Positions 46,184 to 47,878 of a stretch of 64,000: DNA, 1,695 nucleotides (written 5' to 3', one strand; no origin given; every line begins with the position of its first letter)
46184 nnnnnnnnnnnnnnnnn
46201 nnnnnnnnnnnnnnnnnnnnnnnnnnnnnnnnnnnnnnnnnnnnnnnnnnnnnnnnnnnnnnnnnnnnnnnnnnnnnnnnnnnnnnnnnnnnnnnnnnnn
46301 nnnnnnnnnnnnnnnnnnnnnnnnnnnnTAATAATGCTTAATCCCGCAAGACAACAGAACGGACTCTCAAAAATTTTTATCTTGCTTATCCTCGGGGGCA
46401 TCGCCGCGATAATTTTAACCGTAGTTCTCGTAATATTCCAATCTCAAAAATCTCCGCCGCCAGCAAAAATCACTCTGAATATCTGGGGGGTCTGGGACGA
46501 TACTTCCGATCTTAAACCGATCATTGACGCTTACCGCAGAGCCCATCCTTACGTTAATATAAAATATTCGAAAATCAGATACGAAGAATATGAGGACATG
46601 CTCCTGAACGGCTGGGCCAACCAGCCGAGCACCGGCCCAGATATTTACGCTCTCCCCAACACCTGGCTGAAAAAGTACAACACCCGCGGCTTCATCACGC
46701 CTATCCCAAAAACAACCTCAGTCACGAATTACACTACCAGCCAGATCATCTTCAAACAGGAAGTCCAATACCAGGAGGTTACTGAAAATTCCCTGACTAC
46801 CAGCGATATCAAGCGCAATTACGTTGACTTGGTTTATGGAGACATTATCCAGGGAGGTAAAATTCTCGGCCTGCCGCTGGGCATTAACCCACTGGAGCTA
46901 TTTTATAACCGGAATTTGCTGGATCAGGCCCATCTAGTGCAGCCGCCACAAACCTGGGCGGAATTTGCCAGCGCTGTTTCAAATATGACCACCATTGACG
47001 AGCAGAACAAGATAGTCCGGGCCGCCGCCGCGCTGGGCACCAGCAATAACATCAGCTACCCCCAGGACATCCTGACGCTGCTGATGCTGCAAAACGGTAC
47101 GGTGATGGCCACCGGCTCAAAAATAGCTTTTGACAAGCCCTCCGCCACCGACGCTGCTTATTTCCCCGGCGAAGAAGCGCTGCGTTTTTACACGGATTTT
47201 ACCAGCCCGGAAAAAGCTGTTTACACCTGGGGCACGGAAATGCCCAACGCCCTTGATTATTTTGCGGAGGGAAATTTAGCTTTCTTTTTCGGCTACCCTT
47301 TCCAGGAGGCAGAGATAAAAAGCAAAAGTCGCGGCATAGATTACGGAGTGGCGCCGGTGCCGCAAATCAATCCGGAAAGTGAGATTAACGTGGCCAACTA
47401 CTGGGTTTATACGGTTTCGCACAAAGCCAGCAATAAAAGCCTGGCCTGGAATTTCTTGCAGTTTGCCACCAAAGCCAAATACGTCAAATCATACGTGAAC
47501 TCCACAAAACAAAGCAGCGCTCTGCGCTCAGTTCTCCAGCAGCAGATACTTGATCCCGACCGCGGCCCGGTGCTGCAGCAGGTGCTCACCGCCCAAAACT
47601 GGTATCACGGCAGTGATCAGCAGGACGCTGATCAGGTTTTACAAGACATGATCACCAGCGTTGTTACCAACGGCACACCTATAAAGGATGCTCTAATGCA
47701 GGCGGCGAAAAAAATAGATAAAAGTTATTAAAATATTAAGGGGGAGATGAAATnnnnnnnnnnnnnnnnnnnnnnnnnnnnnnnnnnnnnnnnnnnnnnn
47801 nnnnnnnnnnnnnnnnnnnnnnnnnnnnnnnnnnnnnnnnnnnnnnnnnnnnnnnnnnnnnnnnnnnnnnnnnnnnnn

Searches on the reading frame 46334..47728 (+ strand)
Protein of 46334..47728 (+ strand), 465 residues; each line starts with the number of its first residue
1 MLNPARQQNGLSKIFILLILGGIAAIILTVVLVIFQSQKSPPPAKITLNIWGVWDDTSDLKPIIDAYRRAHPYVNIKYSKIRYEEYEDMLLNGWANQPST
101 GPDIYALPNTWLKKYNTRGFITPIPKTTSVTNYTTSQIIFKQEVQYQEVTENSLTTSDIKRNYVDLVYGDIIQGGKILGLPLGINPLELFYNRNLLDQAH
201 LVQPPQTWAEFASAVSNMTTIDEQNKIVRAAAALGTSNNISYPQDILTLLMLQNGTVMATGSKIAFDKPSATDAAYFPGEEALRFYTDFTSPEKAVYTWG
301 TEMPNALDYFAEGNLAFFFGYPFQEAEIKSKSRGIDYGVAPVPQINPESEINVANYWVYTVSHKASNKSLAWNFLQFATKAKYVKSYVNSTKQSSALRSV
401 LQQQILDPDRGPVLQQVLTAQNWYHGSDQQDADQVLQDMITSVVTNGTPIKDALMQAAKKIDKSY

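Call 9: search_protein_families(library=pfam, proteins=[window:46334-47728:+], max_evalue=0.001)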
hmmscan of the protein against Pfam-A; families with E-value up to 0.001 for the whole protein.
window:46334-47728:+ (465 aa): 2 families
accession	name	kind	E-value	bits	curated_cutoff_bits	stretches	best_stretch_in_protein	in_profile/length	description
PF13416.11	SBP_bac_8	-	1.7e-19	71.1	27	1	63-400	2-265/279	Bacterial extracellular solute-binding protein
PF01547.30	SBP_bac_1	-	3.5e-19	70.4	26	1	59-383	9-305/307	Bacterial extracellular solute-binding protein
